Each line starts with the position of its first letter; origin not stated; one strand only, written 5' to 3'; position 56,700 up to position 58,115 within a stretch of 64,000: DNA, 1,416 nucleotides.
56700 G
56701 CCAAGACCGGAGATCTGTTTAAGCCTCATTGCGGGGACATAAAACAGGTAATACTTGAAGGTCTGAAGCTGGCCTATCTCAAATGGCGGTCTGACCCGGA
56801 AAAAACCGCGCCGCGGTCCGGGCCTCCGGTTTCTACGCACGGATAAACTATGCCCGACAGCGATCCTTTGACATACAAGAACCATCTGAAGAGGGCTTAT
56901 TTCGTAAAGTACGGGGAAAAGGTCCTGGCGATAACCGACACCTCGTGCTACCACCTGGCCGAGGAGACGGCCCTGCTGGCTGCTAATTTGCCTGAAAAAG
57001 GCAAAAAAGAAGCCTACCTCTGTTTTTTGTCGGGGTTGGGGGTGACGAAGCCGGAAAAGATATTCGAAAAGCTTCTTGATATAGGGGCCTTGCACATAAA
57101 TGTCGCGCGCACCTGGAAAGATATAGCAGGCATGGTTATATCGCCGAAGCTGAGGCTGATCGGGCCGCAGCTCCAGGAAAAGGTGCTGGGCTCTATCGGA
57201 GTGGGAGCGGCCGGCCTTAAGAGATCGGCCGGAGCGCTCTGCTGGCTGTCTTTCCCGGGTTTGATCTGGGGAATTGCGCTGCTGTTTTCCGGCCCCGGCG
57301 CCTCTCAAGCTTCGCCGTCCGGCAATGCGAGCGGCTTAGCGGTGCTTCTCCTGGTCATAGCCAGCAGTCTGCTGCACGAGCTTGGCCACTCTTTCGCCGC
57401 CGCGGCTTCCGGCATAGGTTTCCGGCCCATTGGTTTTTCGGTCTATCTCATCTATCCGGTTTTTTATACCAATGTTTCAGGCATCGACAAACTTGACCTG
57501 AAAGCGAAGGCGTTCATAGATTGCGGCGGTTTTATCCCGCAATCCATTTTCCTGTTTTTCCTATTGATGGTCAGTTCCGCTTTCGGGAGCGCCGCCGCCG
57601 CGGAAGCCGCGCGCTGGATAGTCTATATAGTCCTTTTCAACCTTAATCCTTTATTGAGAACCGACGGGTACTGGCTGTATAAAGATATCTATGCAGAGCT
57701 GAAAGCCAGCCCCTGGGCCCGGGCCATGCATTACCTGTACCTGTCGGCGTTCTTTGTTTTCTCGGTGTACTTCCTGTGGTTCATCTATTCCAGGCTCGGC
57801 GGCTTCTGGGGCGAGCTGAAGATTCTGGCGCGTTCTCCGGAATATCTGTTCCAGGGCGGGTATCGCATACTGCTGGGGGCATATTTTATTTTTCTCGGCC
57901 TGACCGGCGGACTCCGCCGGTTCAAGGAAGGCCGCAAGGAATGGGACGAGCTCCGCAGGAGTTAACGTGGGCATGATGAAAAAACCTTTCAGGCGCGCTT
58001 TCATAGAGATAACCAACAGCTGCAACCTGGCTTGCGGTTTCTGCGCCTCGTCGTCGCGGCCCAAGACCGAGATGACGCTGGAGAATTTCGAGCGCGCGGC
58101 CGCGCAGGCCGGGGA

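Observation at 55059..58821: Candidate novel RiPP cassette: precursor peptide, radical SAM/SPASM maturase, M50 membrane protease and a second radical SAM enzyme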

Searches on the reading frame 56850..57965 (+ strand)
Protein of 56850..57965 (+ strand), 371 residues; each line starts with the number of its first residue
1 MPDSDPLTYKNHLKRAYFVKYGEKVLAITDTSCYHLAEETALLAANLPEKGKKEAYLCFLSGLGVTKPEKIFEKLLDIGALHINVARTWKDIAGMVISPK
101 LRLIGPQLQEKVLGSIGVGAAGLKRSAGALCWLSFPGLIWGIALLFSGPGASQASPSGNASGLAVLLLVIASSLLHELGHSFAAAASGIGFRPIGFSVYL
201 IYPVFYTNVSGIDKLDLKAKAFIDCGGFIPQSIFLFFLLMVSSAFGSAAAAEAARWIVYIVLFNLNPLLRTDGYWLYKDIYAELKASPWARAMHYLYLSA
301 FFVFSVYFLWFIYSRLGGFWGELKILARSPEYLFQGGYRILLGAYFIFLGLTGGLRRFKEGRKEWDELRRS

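Call 3: search_protein_families(library=ncbifam, proteins=[window:56850-57965:+], max_evalue=0.01)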
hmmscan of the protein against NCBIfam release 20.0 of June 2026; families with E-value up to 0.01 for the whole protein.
window:56850-57965:+ (371 aa): 2 families
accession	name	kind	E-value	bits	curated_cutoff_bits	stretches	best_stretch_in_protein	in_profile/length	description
NF058609.1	RiPP_HExxH_LiaK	equivalog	1.2e-08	35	225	1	167-275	96-206/246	YydH/LiaK family epipeptide maturation metalloprotease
NF041824.1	daptide_HExxH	equivalog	1.9e-07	30.6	300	1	151-276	149-279/379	daptide biosynthesis intramembrane metalloprotease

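Call 4: search_protein_families(library=pfam, proteins=[window:56850-57965:+], max_evalue=0.01)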
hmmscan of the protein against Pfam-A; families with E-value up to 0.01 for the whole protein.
window:56850-57965:+ (371 aa): 1 family
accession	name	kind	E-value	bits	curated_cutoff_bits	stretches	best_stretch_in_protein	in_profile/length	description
PF02163.28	Peptidase_M50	-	1.1e-05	25.3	27.2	0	165-200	2-39/221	Peptidase family M50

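Call 19: find_related_loci(query=A2, collection=metagenome_contigs, flank=5000)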
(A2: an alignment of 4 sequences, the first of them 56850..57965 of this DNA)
Query A2 (371 aa) in metagenome_contigs; peptide patterns used: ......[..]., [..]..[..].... (x = any residue, [..] = any of these).
598 stretches matched a pattern (row limit reached: there are more); 32 encode a relative of the query (tblastn E <= 1e-3); 32 distinct loci.
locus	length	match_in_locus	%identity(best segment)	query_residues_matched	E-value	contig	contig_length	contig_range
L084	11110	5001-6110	58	1-369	4e-137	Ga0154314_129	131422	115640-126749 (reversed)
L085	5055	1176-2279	58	3-370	6e-134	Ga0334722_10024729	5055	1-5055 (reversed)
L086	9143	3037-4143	59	2-369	1e-130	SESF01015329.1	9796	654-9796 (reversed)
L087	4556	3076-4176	54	3-368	5e-124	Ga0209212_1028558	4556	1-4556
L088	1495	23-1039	57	24-369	1e-131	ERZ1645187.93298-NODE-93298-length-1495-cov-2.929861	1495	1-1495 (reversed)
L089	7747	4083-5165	52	9-368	5e-112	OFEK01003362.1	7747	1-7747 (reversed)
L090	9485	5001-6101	51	2-371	2e-108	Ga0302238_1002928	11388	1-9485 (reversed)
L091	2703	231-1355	47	1-371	3e-106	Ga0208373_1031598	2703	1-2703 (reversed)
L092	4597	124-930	59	96-371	2e-98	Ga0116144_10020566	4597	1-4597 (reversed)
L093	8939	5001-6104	48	1-369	6e-98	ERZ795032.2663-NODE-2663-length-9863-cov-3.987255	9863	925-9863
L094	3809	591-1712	45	1-370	2e-96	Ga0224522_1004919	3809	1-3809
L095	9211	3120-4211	47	9-370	4e-90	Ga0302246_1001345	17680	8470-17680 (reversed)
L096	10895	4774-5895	43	1-371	1e-89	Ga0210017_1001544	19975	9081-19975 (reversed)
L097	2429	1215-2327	44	1-370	2e-92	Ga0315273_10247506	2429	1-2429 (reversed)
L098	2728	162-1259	46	9-370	2e-90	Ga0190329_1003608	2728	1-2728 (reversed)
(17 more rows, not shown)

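Call 42: find_homologous_proteins(query=window:56850-57965:+)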
Query window:56850-57965:+ (371 aa): 139 proteins with E <= 0.001 among 8000 candidates; the best 120 are listed.
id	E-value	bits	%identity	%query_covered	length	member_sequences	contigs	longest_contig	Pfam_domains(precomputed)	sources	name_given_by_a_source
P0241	1.1e-244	830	100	100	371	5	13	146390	PF02163.29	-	-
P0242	9.9e-145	501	62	99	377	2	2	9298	-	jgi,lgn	jgi:hypothetical protein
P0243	3.8e-144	499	62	99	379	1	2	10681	PF02163.29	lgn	-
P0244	7.6e-144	498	62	99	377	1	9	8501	PF02163.29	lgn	-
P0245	5.3e-143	495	60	99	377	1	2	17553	-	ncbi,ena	-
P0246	6.7e-142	491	61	99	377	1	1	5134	PF02163.29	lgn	-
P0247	6.7e-140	485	57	99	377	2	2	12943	PF02163.29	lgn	-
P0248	9.4e-139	481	61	100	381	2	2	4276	-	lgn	-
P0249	4.5e-138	479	60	97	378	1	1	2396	-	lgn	-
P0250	7.7e-137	475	60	100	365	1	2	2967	PF02163.29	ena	-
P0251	8.8e-136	471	57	99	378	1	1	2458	PF02163.29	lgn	-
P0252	8.7e-135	468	59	100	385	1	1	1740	PF02163.29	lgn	-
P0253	5.9e-134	465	59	99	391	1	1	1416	PF02163.29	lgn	-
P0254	1.1e-133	464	59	99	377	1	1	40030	PF02163.29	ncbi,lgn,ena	-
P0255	1.2e-133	464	60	99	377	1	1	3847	PF02163.29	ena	-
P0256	3.4e-133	463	57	100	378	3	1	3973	PF02163.29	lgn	-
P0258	2.7e-132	460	58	99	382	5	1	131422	PF02163.29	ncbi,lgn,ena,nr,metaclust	ncbi:MAG: hypothetical protein A2X35_07740 [Elusimicrobia bacterium GWA2_61_42]|nr:MAG: hypothetical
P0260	4.8e-132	459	58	99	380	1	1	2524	PF02163.29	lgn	-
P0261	5.7e-132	459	59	100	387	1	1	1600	PF02163.29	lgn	-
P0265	2.7e-130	453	59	98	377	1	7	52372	PF02163.29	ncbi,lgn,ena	-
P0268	1.3e-129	451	58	98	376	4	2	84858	PF02163.29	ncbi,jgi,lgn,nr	ncbi:MAG: hypothetical protein RDU13_03525 [Elusimicrobiales bacterium]|jgi:hypothetical protein|nr:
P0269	9.9e-128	445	58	99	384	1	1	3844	PF02163.29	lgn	-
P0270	1.0e-127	445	63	88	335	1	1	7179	PF02163.29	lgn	-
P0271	2.2e-126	440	56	100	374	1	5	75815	PF02163.29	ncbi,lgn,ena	-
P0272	2.8e-126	440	57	98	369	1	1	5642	PF02163.29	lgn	-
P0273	3.7e-125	436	55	100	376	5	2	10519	PF02163.29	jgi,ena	-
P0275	6.8e-124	432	56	99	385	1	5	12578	PF02163.29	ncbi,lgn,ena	-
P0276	8.2e-124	432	54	99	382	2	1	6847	PF02163.29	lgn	-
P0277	1.1e-123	431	55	99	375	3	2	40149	PF02163.29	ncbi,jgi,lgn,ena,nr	ncbi:MAG: hypothetical protein CVU79_06705 [Elusimicrobia bacterium HGW-Elusimicrobia-3]|jgi:hypothe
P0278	3.4e-122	426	57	95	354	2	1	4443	PF02163.29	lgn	-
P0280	4.0e-120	420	55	99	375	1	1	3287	PF02163.29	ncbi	-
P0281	1.8e-119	417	54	98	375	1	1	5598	PF02163.29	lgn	-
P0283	3.1e-119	417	62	83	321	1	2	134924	PF02163.29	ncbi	-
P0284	3.7e-118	413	54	99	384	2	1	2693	PF02163.29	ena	-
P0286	7.1e-116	406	52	98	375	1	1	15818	PF02163.29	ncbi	-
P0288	8.9e-114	399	53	98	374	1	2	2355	PF02163.29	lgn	-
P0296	5.0e-97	344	48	99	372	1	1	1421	PF02163.29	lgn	-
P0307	7.0e-94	333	47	99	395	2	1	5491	PF02163.29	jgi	jgi:hypothetical protein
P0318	2.9e-91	325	60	73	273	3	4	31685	PF02163.29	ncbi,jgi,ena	-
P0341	1.9e-84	302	45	98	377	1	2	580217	PF02163.29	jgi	jgi:hypothetical protein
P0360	4.8e-62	228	53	54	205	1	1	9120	PF02163.29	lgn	-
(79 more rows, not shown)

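Call 54: predict_structure(alignment_id=A3)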
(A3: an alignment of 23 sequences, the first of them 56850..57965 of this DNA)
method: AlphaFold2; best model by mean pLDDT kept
length: 371 residues; sequences in the alignment: 23
mean_pLDDT: 81.7   pTM: 0.77
mean pLDDT of the five models: 81.7, 80.9, 78.9, 78.3, 76.6
residues with pLDDT >= 90: 97; 70-90: 221; 50-70: 34; < 50: 19
segments of 3 or more residues with pLDDT < 50: 1-3, 197-209
pLDDT, mean of each block of 10 residues (from residue 1): 68 81 75 76 86 91 89 86 77 57 73 84 87 91 77 62 90 89 87 57 39 82 91 95 89 90 87 89 91 94 89 83 87 84 80 81 90 78
secondary structure, 60 per line:
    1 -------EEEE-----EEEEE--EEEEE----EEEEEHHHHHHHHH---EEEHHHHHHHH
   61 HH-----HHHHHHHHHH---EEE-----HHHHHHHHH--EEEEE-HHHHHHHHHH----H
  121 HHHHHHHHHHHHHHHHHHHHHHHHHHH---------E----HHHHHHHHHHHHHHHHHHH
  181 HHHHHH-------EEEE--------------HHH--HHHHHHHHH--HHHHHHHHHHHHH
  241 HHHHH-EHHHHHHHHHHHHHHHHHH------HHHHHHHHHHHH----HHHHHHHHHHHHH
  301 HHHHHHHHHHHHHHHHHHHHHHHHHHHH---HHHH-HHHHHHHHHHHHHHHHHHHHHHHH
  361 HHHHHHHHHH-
elements in order: E8-11 E17-21 E24-28 E33-37 H38-46 E50-52 H53-62 H68-77 E81-83 H89-97 E100-104 H106-115 H120-147 H162-186 E194-197 H217-225 H228-245 H248-265 H272-283 H288-328 H332-335 H337-370

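Call 57: fold_search(model_id=the predicted structure, library=pdb)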
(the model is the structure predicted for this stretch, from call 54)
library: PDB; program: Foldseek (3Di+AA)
matches with E <= 10: 143; with E <= 0.001: 0
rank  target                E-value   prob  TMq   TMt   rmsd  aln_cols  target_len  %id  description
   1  6gri_2                2.7e-01  0.95  0.17  0.23   3.9        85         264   15  E. coli Microcin synthetase McbBCD complex (released 2019-01-30)
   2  6gos_1                7.7e-01  0.60  0.14  0.18   4.7        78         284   15  E. coli Microcin synthetase McbBCD complex with pro-MccB17 bound (released 2019-01-30)
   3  6gos_2                9.0e-01  0.75  0.16  0.21   4.1        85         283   14  E. coli Microcin synthetase McbBCD complex with pro-MccB17 bound (released 2019-01-30)
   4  4cug_B                9.0e-01  0.30  0.13  0.13   5.0        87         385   17  Rhodothermus marinus YCFD-like ribosomal protein L16 Arginyl hydroxylase in complex substrate fragment (released 2014-04-16)
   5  9ik9_D                1.1e+00  0.05  0.14  0.17  20.5       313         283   12  Cryo-EM Structure of SST analogs bond SSTR1-Gi complex (released 2025-04-30)
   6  8iz4_R                1.1e+00  0.11  0.17  0.22  13.5       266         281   13  Lysophosphatidylserine receptor GPR34-Gi complex (released 2024-04-10)
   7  7d3s_R                1.2e+00  0.08  0.18  0.22  18.5       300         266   13  Human SECR in complex with an engineered Gs heterotrimer (released 2020-11-04)
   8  9kz9_Q                1.2e+00  0.04  0.10  0.19  14.0       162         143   15  Cryo-EM structure of PSI-ACPI from Rhodomonas sp. NIES-2332 at 2.08 angstroms resolution (released 2025-11-26)
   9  9plo_R                1.2e+00  0.04  0.13  0.16  20.1       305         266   14  Structure of alpha2a adrenergic receptor in complex with Go heterotrimer, scFv16, and N-(5-methylnaphthalen-1-yl)pyrid (released 2025-07-30)
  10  8vpo                  1.6e+00  0.57  0.18  0.15   4.3        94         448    6  X-Ray Crystal Structure of TigE from Paramaledivibacter caminithermalis (released 2024-02-07)
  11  7e14_R                1.6e+00  0.07  0.17  0.17  16.4       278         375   15  Compound2_GLP-1R_OWL833_Gs complex structure (released 2021-07-07)
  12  9u4y_R                1.7e+00  0.06  0.15  0.19  19.9       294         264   16  cryo-EM structure of Xenopus laevis GnRHR bound with mammal GnRH (released 2025-06-11)
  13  8iyj_W4               2.0e+00  0.02  0.10  0.11  34.7       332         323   10  Cryo-EM structure of the 48-nm repeat doublet microtubule from mouse sperm (released 2023-07-05)
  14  8iyj_U5               2.1e+00  0.02  0.11  0.13  37.4       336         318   10  Cryo-EM structure of the 48-nm repeat doublet microtubule from mouse sperm (released 2023-07-05)
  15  7tuy_R                2.1e+00  0.02  0.10  0.10  25.9       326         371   13  Cryo-EM structure of GSK682753A-bound EBI2/GPR183 (released 2022-04-13)
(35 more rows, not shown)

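Call 75: search_protein_families(library=pfam, proteins=[L093:6139-7191:+, L091:1401-2237:+], max_evalue=0.01)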
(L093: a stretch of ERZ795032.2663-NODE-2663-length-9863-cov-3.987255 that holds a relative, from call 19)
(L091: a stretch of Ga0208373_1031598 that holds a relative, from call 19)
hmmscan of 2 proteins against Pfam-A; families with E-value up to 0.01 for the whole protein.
L093:6139-7191:+ (350 aa): 0 families

L091:1401-2237:+ (278 aa): 1 family
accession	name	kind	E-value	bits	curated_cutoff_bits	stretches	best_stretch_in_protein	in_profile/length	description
PF13349.12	DUF4097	-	3.1e-11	43.5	22.9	1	52-242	13-202/247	Toastrack DUF4097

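Call 78: search_solved_structures(query=A3, max_evalue=10, show_alignments=2)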
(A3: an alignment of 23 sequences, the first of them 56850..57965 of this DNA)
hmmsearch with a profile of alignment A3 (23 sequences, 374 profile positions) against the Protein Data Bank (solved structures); distinct sequences matched with E-value up to 10: 3.
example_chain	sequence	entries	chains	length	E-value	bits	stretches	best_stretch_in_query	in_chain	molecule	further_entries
3b4r_A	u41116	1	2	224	0.047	16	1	158-246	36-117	Putative zinc metalloprotease MJ0392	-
9v2v_A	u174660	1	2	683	0.62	12.3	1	67-129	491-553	Transcriptional regulatory protein SIN3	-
9v2w_A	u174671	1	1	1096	1.2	11.4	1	67-128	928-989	Transcriptional regulatory protein SIN3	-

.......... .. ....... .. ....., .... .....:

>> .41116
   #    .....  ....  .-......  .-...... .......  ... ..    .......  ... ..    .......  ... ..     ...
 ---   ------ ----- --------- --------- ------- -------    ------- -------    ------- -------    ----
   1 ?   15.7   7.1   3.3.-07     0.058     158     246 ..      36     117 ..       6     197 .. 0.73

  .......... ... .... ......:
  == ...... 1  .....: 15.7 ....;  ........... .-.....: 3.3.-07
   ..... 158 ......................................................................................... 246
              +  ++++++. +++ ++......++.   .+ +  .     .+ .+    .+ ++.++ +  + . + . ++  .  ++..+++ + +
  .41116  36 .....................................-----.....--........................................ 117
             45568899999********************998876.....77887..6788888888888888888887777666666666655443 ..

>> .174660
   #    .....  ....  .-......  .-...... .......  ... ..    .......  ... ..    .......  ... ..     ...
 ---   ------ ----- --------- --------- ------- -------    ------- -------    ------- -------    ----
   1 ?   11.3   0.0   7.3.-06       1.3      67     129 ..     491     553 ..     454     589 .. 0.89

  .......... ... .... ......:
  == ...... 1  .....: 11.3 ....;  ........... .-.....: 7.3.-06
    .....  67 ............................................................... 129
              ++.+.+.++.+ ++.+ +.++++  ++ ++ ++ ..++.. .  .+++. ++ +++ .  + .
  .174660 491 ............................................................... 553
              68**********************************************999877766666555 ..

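Call 86: search_protein_families(library=padloc, proteins=[window:56850-57965:+], max_evalue=0.001)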
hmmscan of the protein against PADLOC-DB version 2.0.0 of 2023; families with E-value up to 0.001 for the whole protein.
window:56850-57965:+ (371 aa): 0 families
